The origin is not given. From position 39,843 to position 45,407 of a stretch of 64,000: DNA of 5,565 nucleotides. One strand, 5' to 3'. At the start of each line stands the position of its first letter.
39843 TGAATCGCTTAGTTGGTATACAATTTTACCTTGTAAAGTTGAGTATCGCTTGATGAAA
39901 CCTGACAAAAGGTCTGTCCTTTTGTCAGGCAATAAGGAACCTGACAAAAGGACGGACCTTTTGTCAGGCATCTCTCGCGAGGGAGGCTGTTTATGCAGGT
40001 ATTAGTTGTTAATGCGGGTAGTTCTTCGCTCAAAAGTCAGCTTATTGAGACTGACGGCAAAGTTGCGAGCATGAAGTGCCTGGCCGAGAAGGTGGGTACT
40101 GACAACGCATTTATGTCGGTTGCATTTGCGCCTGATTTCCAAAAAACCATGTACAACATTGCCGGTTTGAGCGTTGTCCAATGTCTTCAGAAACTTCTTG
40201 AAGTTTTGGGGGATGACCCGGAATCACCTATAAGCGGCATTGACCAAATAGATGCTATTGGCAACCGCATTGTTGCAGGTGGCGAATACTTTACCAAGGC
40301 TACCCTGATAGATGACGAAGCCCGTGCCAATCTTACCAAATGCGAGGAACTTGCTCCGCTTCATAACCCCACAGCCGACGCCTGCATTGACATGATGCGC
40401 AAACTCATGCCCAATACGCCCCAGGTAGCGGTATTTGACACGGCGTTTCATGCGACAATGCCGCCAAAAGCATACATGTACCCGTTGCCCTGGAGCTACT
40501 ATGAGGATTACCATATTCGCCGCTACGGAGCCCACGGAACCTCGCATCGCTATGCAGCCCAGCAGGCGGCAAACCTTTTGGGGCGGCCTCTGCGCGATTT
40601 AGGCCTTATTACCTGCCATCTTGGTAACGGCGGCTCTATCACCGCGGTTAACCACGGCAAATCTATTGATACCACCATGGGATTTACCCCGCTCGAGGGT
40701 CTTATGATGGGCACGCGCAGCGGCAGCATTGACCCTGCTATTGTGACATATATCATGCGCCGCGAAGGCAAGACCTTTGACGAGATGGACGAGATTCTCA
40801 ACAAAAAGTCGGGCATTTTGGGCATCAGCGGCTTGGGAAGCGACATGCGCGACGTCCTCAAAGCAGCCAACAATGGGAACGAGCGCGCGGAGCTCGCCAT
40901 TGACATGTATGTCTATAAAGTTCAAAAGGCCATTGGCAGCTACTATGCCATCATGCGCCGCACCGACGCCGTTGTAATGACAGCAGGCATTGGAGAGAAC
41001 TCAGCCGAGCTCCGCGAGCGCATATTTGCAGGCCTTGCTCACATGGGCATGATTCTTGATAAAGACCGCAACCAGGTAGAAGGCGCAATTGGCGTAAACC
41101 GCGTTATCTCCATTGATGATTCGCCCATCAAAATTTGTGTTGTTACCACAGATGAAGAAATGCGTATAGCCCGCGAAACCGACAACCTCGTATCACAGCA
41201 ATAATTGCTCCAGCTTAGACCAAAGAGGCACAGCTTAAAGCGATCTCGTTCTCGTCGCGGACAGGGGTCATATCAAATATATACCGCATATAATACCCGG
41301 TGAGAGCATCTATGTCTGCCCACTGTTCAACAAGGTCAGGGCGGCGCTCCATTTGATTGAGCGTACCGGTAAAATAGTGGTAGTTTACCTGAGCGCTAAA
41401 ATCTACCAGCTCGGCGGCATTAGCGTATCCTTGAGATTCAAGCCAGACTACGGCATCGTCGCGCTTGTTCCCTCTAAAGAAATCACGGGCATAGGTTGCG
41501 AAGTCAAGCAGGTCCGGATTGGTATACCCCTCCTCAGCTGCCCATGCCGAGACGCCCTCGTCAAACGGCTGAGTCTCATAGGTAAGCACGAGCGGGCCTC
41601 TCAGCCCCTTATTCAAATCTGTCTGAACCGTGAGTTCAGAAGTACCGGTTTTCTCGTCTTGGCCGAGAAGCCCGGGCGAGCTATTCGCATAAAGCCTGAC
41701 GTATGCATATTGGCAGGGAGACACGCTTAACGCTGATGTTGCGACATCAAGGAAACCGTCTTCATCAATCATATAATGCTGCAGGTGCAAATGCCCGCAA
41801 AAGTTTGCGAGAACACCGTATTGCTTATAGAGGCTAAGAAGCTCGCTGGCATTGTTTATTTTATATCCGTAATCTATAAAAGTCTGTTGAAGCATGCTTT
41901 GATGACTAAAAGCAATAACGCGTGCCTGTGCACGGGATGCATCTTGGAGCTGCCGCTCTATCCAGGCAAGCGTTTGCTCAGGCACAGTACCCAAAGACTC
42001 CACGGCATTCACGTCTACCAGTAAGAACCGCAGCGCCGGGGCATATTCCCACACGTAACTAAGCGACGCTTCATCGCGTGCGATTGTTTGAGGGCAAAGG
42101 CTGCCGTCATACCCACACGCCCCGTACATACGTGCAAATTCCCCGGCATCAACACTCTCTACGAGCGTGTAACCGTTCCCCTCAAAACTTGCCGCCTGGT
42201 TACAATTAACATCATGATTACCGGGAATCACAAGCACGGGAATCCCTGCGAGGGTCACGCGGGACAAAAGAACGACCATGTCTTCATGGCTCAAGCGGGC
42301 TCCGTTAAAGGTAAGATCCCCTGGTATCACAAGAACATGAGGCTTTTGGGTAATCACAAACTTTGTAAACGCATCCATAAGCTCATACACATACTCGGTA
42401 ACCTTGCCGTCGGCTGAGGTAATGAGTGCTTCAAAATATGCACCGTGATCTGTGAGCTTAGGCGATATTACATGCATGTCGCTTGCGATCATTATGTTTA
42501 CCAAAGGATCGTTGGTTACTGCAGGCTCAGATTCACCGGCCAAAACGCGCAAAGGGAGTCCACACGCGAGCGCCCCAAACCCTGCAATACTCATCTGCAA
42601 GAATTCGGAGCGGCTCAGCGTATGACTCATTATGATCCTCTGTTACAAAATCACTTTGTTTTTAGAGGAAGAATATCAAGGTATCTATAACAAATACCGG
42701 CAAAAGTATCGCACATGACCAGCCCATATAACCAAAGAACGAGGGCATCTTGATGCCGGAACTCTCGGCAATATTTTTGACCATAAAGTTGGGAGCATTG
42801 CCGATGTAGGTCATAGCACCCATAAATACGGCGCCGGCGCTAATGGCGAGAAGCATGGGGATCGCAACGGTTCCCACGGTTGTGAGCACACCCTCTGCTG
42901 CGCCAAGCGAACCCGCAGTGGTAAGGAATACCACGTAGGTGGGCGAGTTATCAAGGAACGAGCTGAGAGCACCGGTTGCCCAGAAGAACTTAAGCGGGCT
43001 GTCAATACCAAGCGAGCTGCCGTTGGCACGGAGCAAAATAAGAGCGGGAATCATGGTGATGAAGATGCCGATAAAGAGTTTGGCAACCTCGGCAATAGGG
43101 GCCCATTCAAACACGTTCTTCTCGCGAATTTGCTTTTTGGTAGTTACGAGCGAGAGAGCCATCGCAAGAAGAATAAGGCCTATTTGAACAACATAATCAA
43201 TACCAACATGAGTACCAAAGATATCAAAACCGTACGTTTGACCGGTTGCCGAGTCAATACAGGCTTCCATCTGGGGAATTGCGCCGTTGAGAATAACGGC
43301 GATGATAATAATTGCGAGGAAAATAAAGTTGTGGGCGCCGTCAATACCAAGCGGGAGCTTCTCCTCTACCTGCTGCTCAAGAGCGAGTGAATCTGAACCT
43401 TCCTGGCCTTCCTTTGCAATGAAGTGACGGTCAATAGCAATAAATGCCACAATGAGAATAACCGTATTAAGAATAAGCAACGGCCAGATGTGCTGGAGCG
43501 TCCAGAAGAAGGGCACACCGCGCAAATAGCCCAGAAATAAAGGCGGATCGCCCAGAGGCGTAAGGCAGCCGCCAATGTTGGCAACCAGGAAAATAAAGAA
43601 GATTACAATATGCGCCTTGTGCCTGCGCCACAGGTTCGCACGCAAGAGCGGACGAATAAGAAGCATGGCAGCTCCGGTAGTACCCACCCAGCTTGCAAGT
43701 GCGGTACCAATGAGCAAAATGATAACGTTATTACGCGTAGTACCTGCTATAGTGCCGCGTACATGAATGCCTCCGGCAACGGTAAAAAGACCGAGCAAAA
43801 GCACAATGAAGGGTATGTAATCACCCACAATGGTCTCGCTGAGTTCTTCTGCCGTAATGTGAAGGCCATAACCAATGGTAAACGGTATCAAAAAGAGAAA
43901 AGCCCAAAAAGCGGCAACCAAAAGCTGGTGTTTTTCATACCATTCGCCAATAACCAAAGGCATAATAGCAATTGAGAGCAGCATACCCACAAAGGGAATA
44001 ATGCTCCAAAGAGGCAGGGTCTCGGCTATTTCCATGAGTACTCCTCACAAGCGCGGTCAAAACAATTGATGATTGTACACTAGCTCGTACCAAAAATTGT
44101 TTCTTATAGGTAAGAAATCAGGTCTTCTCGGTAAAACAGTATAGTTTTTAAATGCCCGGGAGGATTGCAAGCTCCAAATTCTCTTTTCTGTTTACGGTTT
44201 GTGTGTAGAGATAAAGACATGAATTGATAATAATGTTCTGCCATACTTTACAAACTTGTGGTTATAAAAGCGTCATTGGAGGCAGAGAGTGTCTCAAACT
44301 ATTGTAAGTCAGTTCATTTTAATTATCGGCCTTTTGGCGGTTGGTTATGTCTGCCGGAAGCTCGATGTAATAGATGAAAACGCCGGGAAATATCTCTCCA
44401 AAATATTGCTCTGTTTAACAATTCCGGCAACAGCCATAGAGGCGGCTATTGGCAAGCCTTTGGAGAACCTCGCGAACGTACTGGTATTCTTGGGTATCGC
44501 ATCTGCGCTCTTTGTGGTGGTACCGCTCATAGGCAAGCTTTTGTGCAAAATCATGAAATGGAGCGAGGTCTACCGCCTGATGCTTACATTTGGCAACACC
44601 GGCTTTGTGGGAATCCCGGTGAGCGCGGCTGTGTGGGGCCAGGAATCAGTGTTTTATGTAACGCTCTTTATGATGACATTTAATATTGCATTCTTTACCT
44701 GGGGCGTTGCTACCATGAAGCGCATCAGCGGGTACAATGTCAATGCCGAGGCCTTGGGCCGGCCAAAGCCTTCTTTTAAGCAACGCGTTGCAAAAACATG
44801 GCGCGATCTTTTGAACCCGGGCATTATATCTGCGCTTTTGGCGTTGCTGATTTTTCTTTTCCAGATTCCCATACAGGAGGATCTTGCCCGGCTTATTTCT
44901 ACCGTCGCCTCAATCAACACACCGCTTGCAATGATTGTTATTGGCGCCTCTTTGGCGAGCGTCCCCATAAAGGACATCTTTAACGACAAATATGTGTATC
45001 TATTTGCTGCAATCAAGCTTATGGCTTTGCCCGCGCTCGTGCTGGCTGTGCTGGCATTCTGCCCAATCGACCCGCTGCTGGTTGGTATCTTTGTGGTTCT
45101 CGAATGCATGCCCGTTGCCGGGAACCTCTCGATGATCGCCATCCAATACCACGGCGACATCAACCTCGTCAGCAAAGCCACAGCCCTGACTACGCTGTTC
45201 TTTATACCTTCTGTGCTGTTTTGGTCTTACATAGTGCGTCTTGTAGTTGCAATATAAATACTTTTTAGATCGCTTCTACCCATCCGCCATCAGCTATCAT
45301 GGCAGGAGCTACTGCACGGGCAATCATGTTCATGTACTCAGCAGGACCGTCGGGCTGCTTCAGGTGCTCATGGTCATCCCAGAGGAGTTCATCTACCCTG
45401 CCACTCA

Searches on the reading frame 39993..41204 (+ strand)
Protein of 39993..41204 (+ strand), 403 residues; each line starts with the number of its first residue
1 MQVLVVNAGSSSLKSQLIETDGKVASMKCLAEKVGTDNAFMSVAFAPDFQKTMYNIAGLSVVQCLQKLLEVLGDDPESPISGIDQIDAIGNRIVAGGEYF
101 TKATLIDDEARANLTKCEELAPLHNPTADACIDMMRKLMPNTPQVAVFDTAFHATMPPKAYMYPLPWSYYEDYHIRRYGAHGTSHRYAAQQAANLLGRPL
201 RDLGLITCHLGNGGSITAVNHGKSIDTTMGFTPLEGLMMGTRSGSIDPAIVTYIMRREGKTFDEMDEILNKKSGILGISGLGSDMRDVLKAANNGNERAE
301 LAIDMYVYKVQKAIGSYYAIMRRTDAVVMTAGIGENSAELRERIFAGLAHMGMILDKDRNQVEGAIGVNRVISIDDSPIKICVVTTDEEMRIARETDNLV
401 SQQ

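Call 49: search_protein_families(library=pfam, proteins=[window:39993-41204:+], max_evalue=0.00001)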
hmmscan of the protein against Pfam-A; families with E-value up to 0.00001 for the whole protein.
window:39993-41204:+ (403 aa): 1 family
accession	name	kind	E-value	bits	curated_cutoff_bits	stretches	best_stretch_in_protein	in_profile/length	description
PF00871.23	Acetate_kinase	-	5e-143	476.9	22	1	3-394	2-392/392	Acetokinase family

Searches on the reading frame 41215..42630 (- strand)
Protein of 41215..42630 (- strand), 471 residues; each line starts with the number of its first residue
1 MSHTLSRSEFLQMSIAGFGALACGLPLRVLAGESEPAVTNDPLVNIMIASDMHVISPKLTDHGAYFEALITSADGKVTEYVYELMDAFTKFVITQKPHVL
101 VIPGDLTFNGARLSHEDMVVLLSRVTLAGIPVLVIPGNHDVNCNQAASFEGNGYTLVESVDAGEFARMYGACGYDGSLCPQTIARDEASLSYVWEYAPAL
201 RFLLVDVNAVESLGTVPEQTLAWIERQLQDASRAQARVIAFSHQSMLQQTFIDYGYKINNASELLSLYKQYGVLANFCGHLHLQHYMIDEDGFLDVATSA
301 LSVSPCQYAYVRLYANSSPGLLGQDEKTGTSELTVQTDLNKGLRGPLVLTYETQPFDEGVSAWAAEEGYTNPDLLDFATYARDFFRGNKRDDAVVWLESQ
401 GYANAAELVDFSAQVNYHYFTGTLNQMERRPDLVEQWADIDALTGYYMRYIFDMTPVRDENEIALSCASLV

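Call 49: search_protein_families(library=pfam, proteins=[window:41215-42630:-], max_evalue=0.00001)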
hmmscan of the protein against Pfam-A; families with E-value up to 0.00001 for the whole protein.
window:41215-42630:- (471 aa): 2 families
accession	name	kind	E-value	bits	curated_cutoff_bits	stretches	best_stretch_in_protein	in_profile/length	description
PF17839.6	CNP_C_terminal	-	7.9e-12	46.2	27.8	1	360-428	2-73/108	C-terminal domain of cyclic nucleotide phosphodiesterase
PF00149.33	Metallophos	-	1.4e-10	42.4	21.5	1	45-282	2-189/191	Calcineurin-like phosphoesterase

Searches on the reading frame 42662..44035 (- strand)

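Call 49: search_protein_families(library=pfam, proteins=[window:42662-44035:-], max_evalue=0.00001)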
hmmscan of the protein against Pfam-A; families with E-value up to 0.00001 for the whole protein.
window:42662-44035:- (457 aa): 2 families
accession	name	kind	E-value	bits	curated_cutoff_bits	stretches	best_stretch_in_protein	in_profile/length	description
PF16980.11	CitMHS_2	-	7.6e-179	595.5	25.7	1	5-456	2-448/448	Putative citrate transport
PF03600.22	CitMHS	-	1.5e-10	41.2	31.9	2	346-446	79-173/336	Citrate transporter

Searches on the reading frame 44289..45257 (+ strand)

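Call 49: search_protein_families(library=pfam, proteins=[window:44289-45257:+], max_evalue=0.00001)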
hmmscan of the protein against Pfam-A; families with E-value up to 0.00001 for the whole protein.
window:44289-45257:+ (322 aa): 1 family
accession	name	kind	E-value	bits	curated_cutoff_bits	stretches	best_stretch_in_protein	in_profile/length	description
PF03547.23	Mem_trans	-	1.1e-27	97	25.7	1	5-312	2-342/343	Membrane transport protein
